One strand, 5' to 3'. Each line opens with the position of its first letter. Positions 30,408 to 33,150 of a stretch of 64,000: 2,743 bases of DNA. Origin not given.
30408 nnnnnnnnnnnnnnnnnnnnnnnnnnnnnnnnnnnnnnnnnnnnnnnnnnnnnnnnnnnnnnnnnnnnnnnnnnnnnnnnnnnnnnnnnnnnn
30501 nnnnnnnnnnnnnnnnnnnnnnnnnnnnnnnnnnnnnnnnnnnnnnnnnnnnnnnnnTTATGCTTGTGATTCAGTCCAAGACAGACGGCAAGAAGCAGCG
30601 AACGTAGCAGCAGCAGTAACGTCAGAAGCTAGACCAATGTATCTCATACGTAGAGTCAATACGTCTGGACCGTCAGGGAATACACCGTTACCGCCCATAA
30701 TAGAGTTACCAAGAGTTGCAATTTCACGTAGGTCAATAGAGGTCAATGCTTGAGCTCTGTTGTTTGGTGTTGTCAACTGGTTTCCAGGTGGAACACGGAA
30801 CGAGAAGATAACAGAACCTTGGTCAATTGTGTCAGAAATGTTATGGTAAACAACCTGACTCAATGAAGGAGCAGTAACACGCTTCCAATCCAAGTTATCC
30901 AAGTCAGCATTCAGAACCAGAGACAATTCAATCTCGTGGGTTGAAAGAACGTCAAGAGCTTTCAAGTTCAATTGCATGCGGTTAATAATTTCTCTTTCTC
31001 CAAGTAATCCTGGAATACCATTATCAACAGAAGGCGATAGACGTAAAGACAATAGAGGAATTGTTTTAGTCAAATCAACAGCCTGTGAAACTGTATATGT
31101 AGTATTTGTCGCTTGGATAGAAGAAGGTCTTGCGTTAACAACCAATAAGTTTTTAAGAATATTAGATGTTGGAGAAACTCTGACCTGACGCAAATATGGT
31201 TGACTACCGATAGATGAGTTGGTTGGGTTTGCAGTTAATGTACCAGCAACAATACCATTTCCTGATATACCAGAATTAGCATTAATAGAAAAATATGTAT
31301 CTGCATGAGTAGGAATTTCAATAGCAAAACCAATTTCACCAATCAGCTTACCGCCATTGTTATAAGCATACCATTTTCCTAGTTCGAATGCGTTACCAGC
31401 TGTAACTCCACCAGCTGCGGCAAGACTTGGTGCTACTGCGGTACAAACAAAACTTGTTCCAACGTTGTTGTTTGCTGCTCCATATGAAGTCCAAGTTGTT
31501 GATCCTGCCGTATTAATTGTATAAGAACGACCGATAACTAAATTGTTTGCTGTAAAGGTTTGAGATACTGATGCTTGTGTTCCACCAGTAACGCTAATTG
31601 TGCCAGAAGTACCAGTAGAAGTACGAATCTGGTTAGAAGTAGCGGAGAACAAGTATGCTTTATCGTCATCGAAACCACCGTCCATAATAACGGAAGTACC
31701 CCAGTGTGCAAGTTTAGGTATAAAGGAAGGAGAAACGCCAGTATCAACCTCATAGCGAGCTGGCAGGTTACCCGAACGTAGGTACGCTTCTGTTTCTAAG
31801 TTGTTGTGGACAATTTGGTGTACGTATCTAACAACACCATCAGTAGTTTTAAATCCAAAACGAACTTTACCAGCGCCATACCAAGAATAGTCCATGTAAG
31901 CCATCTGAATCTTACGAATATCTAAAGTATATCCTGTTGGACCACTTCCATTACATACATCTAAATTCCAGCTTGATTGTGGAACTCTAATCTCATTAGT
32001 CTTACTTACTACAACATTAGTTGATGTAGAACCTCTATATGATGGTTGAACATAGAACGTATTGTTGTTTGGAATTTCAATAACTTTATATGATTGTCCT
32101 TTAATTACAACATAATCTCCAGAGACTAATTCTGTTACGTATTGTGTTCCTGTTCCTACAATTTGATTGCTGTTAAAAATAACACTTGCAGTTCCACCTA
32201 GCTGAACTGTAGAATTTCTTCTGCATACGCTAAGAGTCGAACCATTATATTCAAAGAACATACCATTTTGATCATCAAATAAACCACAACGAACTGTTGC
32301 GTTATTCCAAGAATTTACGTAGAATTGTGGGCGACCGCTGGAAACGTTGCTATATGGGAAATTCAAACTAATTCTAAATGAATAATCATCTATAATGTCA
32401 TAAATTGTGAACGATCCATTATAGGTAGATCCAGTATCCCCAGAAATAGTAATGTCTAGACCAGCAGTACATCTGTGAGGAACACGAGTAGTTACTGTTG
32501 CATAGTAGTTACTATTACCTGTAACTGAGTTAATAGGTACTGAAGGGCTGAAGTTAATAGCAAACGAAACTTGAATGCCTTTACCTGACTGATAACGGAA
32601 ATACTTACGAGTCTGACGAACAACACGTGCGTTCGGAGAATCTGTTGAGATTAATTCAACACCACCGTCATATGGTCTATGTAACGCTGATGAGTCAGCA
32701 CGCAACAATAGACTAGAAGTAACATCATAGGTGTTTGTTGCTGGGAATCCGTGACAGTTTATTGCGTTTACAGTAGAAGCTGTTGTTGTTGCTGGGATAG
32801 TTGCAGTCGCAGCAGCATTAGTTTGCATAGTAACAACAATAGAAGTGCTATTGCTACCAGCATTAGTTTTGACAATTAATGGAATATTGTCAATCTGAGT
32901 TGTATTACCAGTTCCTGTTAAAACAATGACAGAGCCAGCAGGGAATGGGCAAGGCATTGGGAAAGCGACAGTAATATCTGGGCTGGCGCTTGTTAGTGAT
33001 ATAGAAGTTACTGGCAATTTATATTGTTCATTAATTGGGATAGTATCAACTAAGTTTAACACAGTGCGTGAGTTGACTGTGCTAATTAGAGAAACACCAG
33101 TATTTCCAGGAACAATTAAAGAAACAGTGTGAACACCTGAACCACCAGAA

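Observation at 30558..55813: Two paralogous giant structural genes (9.3 kb and 10.4 kb) with conserved ends and divergent centres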

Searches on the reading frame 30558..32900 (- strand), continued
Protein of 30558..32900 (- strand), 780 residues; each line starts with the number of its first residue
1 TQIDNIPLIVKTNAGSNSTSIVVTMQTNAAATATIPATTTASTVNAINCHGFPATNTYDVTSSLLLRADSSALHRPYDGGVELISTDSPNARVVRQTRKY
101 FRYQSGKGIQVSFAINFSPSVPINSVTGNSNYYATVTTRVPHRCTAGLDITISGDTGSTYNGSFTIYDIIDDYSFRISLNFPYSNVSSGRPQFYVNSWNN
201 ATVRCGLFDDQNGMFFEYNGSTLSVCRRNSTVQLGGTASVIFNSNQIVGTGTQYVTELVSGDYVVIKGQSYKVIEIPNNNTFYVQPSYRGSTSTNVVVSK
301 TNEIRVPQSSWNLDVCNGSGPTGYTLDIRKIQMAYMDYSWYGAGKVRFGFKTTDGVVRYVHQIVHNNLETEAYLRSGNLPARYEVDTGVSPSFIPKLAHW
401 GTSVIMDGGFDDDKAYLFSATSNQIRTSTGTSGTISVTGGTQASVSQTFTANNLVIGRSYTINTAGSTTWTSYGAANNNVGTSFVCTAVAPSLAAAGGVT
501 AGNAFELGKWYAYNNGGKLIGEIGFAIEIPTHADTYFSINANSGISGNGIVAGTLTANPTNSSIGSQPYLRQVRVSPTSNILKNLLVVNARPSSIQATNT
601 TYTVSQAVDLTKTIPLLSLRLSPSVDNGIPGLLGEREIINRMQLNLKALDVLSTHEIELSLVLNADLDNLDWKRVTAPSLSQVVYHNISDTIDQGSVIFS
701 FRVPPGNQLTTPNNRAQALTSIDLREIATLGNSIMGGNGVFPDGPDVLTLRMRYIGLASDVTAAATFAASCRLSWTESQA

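Call 66: search_solved_structures(query=A3, max_evalue=1, show_alignments=2)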
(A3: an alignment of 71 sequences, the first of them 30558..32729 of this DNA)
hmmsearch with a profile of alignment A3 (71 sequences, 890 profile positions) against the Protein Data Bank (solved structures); distinct sequences matched with E-value up to 1: 2.
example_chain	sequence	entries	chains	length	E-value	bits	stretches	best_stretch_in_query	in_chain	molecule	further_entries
25ve_A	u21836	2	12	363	9.1e-07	30.8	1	414-476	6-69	F2-pyocin side fiber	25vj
23gd_B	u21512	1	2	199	0.49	11.8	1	414-483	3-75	Distal tail protein gp20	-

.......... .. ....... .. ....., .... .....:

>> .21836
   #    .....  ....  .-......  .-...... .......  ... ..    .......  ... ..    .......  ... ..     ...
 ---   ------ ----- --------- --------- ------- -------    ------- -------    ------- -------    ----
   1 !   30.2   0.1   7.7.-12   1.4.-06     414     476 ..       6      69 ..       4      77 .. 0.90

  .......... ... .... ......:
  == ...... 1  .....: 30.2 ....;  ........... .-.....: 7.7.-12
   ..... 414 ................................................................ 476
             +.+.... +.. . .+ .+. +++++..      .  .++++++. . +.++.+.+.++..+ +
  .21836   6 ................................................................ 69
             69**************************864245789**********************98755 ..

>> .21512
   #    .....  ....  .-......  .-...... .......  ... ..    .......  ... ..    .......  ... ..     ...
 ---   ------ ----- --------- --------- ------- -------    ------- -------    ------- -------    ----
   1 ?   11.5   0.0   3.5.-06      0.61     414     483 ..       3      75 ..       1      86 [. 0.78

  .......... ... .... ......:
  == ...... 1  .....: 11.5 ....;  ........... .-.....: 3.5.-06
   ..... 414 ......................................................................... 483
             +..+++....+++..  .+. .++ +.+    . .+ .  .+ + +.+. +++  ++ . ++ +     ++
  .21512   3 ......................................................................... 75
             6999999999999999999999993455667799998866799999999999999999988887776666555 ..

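Call 69: fold_search(model_id=the predicted structure, library=viral)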
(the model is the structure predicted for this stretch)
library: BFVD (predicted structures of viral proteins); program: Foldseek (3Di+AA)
matches with E <= 10: 1070; with E <= 0.001: 133
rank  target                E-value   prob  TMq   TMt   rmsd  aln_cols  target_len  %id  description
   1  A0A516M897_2          3.9e-76  1.00  0.72  0.54  12.0       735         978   44  (no name in the UniProt tables at hand)
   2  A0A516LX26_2          9.1e-68  1.00  0.75  0.55   6.5       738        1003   36  (no name in the UniProt tables at hand)
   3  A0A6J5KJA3            4.1e-53  1.00  0.67  0.40   7.1       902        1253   26  Uncharacterized protein [uncultured Caudovirales phage]
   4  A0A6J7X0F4            3.4e-49  1.00  0.62  0.31  32.3       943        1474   26  Virion structural protein [uncultured Caudovirales phage]
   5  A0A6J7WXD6            5.6e-41  1.00  0.61  0.37  25.3       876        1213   22  Uncharacterized protein [uncultured Caudovirales phage]
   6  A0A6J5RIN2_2          1.7e-22  1.00  0.21  0.19  29.3       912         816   17  Uncharacterized protein [uncultured Caudovirales phage]
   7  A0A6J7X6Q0            3.5e-19  1.00  0.41  0.50   7.2       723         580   14  Uncharacterized protein [uncultured Caudovirales phage]
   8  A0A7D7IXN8            5.8e-18  1.00  0.42  0.41   7.4       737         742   13  (no name in the UniProt tables at hand)
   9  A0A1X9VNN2            8.2e-18  1.00  0.40  0.52  10.1       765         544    9  Uncharacterized protein [Mimivirus AB-566-O17]
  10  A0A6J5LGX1            3.8e-17  1.00  0.38  0.36  16.9       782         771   10  Uncharacterized protein [uncultured Caudovirales phage]
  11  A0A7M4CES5            1.1e-16  1.00  0.38  0.48  11.7       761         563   10  Uncharacterized protein [Pyramimonas orientalis virus 01B]
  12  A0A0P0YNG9            8.1e-16  1.00  0.30  0.36  28.6       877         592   10  (no name in the UniProt tables at hand)
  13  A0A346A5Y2            8.1e-16  1.00  0.22  0.23  27.8       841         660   12  (no name in the UniProt tables at hand)
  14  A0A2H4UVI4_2          5.0e-15  1.00  0.42  0.23   9.9       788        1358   10  Membrane associated protein [Bodo saltans virus]
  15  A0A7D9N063            5.5e-15  1.00  0.38  0.66   6.4       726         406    9  (no name in the UniProt tables at hand)
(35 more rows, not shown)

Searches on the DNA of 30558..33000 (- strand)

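Call 6: search_dna_similar(query=window:30558-33000:-, collection=phages, mode=distant, max_rows=30)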
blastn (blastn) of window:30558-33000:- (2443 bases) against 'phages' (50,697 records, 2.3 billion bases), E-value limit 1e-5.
Records with a match: 30; places in all: 30; records where one place covers at least 80% of the query: 0.
Best place of each record, by identity: 60-80% 30.
By first word of the organism name: Synechococcus 15; Cyanophage 11; Prochlorococcus 2; Caudoviricetes 1; Actinomycetia 1.
By host as written in the record: Synechococcus 8; - 4; Synechococcus sp. 3; Synechococcus sp. WH8102 3; Synechococcus sp. WH 8102 2; Synechococcus sp. WH8101 2; Synechococcus sp. MW02 2; Synechococcus sp. SynWH7803 2; and 3 more.
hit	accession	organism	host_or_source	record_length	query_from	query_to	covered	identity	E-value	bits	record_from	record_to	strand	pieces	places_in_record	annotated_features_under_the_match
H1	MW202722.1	Caudoviricetes sp.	Manatee Spring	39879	383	1354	14%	72.8%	8e-26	192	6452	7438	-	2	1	virion structural protein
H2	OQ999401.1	Actinomycetia phage DSL-LC01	Actinomycetia bacterium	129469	378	1338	12%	72.0%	1e-17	167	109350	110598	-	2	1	ALK tyrosine kinase receptor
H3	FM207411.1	Synechococcus phage S-RSM4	-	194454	1021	1347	12%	72.1%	4e-17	157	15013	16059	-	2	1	structral protein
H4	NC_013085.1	Synechococcus phage S-RSM4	-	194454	1021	1347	12%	72.1%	4e-17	157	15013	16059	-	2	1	virion structural protein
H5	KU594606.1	Cyanophage S-RIM32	Synechococcus sp.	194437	1087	2058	11%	73.7%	3e-12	157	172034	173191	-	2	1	virion structural protein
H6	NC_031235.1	Cyanophage S-RIM32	Synechococcus sp.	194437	1087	2058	11%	73.7%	3e-12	157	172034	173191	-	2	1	virion structural protein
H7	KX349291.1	Cyanophage S-RIM44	Synechococcus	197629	1091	2032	10%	73.2%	3e-12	141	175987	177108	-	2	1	virion structural protein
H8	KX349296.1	Cyanophage S-RIM44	Synechococcus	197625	1091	2032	10%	73.2%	3e-12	141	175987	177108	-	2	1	virion structural protein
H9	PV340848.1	Synechococcus phage Sf-CH11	Synechococcus sp. WH8102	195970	1088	1348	9%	75.4%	1e-17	161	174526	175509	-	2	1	virion structural protein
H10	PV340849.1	Synechococcus phage Sf-CH1a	Synechococcus sp. WH8102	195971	1088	1348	9%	75.4%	1e-17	161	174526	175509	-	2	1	virion structural protein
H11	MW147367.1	Synechococcus phage S-H9-2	Synechococcus sp. WH 8102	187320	1021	1261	10%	69.1%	7e-14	87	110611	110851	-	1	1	virion structural protein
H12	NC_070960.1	Synechococcus phage S-H9-2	Synechococcus sp. WH 8102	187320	1021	1261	10%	69.1%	7e-14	87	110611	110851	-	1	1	virion structural protein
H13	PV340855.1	Synechococcus phage Sf-FR1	Synechococcus sp. WH8102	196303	1031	1261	9%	69.0%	2e-14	88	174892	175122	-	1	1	virion structural protein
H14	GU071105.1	Prochlorococcus phage Syn1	Synechococcus sp. WH8101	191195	1031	1261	9%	68.0%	2e-13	84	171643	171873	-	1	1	virion structural protein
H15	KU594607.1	Cyanophage S-RIM44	Synechococcus sp.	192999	1031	1261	9%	68.0%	2e-13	84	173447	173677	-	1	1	virion structural protein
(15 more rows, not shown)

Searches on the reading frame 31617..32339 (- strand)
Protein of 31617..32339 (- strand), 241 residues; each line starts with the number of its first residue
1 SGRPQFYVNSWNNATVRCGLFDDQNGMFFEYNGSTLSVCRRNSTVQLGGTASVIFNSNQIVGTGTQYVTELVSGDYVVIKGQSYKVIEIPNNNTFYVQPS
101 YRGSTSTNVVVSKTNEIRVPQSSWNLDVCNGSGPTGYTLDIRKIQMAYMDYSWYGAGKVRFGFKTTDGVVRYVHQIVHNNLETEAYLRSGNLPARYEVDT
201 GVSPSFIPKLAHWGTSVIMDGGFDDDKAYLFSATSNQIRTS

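Call 63: search_protein_families(library=pfam, proteins=[window:31617-32339:-], max_evalue=10)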
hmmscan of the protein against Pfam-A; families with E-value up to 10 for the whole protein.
window:31617-32339:- (241 aa): 1 family
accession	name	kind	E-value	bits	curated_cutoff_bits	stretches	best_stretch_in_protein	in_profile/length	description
PF19081.6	Ig_7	-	0.24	12.1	27.3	1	73-100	38-65/84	Ig-like domain CHU_C associated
